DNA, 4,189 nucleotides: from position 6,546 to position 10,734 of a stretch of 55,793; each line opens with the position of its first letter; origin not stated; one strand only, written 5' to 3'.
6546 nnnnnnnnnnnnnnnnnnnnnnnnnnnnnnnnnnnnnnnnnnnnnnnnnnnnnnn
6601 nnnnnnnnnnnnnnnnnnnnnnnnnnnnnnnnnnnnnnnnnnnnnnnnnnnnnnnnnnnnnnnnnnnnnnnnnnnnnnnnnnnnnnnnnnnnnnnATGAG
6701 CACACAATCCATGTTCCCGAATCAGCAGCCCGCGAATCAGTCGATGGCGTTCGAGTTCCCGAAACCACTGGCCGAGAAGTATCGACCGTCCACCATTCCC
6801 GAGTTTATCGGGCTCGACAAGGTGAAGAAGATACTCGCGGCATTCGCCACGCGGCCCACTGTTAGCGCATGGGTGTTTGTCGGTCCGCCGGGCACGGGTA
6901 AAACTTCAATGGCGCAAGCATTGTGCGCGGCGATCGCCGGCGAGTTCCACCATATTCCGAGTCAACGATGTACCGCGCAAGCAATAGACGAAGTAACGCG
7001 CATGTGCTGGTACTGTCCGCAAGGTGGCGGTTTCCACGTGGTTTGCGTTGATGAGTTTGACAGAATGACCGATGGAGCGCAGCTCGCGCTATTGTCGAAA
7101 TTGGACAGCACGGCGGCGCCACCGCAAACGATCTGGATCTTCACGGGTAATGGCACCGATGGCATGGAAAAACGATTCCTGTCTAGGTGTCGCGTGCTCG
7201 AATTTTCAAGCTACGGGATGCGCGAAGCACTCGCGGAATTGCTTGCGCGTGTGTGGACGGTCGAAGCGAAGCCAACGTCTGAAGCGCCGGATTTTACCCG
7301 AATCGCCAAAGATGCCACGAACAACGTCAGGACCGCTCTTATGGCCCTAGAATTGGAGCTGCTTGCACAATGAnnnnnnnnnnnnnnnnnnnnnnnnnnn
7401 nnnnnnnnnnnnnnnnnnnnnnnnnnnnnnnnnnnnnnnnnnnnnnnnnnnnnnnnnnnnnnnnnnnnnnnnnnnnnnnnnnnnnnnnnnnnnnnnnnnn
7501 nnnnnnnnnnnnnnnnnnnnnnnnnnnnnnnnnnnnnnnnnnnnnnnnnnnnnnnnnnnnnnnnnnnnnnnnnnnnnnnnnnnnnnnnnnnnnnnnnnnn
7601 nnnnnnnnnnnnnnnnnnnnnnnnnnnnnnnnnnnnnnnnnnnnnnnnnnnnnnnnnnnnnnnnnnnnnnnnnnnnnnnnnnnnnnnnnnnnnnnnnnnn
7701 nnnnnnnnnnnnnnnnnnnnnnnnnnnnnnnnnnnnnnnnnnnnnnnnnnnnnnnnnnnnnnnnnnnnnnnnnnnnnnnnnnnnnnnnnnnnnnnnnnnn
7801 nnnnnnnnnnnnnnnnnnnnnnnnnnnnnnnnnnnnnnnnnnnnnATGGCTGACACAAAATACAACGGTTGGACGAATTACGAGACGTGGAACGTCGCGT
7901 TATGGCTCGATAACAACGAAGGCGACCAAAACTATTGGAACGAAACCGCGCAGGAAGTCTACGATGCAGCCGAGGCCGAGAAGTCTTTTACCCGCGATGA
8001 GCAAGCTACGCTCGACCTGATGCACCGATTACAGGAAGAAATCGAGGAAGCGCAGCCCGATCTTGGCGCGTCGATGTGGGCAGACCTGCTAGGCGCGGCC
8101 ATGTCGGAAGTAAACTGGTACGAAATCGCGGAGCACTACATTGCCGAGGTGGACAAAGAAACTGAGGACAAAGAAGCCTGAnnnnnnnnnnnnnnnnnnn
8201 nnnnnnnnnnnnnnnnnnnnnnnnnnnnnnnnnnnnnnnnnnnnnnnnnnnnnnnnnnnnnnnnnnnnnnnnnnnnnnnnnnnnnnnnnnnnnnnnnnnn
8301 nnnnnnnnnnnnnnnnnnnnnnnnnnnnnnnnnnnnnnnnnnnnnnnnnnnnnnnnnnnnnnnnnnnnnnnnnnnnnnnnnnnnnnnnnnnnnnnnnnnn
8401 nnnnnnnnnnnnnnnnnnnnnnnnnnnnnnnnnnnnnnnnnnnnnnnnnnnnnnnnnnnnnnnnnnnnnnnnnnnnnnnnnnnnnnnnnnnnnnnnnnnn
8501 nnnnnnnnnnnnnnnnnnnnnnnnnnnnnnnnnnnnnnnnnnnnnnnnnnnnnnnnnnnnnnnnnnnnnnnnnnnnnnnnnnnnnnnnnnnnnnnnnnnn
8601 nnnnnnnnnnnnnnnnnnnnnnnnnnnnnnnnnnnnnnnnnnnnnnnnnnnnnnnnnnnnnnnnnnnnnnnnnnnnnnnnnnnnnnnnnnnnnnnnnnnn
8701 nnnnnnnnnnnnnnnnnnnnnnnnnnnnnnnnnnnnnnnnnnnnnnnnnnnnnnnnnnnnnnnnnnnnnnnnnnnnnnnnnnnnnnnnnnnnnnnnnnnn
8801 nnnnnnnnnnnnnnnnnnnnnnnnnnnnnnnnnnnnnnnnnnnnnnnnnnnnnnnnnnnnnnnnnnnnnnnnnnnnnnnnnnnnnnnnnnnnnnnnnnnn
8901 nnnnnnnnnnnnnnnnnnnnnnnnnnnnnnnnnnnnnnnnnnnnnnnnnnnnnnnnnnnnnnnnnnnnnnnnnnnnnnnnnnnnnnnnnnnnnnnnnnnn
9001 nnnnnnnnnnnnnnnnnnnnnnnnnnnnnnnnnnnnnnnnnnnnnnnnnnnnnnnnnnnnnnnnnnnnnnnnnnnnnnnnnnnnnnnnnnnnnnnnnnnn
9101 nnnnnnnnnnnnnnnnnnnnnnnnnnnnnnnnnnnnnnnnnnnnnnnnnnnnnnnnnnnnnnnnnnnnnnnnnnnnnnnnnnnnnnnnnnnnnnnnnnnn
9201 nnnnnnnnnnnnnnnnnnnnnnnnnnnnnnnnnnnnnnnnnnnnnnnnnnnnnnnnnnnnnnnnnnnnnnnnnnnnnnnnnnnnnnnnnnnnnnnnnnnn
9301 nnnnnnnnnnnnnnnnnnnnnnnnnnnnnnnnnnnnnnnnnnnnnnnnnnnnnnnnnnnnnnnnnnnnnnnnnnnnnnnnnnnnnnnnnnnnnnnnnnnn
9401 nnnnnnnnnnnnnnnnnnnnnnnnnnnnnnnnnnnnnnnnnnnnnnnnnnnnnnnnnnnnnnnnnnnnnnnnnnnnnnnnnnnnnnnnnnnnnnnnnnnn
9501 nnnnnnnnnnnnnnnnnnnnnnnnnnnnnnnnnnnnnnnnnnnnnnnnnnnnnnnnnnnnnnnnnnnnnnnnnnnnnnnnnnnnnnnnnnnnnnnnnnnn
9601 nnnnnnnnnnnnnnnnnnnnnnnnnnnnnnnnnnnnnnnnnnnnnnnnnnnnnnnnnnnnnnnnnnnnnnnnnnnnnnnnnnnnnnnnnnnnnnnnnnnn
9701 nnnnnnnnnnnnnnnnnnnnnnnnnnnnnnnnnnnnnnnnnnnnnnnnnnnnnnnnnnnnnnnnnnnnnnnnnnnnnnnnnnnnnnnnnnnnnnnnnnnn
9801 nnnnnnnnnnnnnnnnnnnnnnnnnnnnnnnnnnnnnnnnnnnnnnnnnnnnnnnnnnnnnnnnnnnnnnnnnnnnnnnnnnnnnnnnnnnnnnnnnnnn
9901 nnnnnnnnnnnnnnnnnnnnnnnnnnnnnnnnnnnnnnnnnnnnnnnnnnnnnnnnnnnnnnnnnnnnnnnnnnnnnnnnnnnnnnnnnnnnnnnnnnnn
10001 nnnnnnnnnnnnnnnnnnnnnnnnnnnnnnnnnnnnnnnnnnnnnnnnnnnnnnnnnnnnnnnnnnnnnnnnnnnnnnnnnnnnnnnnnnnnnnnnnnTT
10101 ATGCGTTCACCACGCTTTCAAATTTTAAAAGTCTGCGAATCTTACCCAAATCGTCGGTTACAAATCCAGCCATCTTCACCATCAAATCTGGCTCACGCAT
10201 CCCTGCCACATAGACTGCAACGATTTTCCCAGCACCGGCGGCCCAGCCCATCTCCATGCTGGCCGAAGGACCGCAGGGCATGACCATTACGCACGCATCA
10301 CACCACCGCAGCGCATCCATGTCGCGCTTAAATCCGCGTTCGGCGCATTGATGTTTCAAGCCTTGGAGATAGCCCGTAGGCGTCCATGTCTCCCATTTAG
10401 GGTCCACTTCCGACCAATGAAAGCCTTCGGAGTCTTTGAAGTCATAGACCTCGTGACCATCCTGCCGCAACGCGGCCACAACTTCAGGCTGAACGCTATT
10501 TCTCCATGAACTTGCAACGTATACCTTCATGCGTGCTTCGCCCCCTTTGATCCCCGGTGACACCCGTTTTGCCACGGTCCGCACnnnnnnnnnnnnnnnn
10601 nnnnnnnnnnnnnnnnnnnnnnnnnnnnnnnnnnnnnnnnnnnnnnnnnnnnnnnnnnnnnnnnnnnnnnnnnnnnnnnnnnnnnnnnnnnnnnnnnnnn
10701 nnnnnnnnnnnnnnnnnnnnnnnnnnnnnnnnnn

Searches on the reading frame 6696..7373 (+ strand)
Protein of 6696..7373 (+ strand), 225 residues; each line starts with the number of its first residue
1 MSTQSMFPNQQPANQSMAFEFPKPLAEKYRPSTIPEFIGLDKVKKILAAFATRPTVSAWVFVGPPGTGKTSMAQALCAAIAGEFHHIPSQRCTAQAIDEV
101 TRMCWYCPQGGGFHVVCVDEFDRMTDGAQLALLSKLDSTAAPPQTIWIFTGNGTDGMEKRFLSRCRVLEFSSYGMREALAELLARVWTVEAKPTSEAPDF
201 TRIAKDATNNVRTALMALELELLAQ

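Call 58: search_protein_families(library=phrogs, proteins=[window:6696-7373:+], max_evalue=0.001)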
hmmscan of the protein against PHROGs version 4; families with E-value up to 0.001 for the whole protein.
window:6696-7373:+ (225 aa): 8 families
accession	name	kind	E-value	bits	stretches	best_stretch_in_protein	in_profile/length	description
phrog_168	-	DNA, RNA and nucleotide metabolism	1.9e-28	101.1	1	25-218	11-207/314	clamp loader of DNA polymerase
phrog_5846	-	DNA, RNA and nucleotide metabolism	5.1e-27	96.1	1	23-219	4-200/380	clamp loader of DNA polymerase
phrog_11838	-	DNA, RNA and nucleotide metabolism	8.9e-11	42.6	1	27-218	9-202/420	clamp loader of DNA polymerase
phrog_3757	-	unknown function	1.2e-05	25.9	1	25-79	96-149/367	-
phrog_22983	-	unknown function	6.2e-05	23.6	1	95-184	21-109/324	-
phrog_249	-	moron, auxiliary metabolic gene and host takeover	0.00014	22.3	1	23-87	100-158/380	porphyrin biosynthesis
phrog_2376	-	other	0.00018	22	1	41-165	59-180/363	ATPase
phrog_7485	-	unknown function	0.00077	19.5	0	59-80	230-251/430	-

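Call 66: search_protein_families(library=pfam, proteins=[window:6696-7373:+], max_evalue=0.01)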
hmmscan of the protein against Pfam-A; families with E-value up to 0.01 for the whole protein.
window:6696-7373:+ (225 aa): 15 families
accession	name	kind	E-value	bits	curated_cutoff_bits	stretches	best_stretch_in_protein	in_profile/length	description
PF00004.35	AAA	-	2e-11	44.9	21.2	1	60-168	2-126/131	ATPase family associated with various cellular activities (AAA)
PF13177.12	DNA_pol3_delta2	-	7.8e-07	29.7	27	1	92-172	81-159/161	DNA polymerase III, delta subunit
PF07728.20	AAA_5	-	1.1e-05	25.8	22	1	60-137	3-91/139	AAA domain (dynein-related subfamily)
PF05496.18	RuvB_N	-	1.6e-05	25.1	27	1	30-128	2-100/159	Holliday junction DNA helicase RuvB P-loop domain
PF00910.28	RNA_helicase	-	2.3e-05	25.3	21.5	1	60-136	2-74/105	RNA helicase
PF20030.5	bpMoxR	-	0.00073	19.1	27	0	37-84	14-59/205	MoxR domain in the MoxR-vWA-beta-propeller ternary systems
PF13191.12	AAA_16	-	0.001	20.1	32.6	1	46-87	12-58/167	AAA ATPase domain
PF13401.12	AAA_22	-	0.001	19.8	27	0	60-76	9-25/130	AAA domain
PF13476.12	AAA_23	-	0.0014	19.8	27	1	60-100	23-63/201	AAA domain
PF13481.12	AAA_25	-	0.0015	18.6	27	0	60-82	37-59/195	AAA domain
PF25199.1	nSTAND_NTPase5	-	0.0022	18.2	34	1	40-129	22-113/145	Novel STAND NTPase 5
PF01057.23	Parvo_NS1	-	0.0026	17.3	20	1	53-127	113-182/271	Parvovirus non-structural protein NS1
PF13238.12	AAA_18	-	0.0061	17.4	29.4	0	61-152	3-80/128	AAA domain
PF20720.3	nSTAND3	-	0.0068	16.5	27.2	1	60-84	21-46/155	Novel STAND NTPase 3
PF13521.12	AAA_28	-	0.0088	16.7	27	0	60-79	3-22/164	AAA domain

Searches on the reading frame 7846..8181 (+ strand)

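Call 66: search_protein_families(library=pfam, proteins=[window:7846-8181:+], max_evalue=0.01)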
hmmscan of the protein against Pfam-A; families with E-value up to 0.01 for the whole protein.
window:7846-8181:+ (111 aa): 1 family
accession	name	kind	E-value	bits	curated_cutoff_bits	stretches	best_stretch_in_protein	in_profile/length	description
PF23907.1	DUF7249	-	7.5e-09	36.9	27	1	4-82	3-73/93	Family of unknown function (DUF7249)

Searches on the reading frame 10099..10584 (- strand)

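Call 39: search_protein_families(library=pfam, proteins=[window:10099-10584:-], max_evalue=0.01)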
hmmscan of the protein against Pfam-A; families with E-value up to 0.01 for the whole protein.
window:10099-10584:- (161 aa): 2 families
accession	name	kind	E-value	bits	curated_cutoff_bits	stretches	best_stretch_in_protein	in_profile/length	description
PF05014.21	Nuc_deoxyrib_tr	-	1.2e-05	25.8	28.8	1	22-142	2-113/117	Nucleoside 2-deoxyribosyltransferase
PF15891.11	Nuc_deoxyri_tr2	-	0.0012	19.6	30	1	41-124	28-100/105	Nucleoside 2-deoxyribosyltransferase like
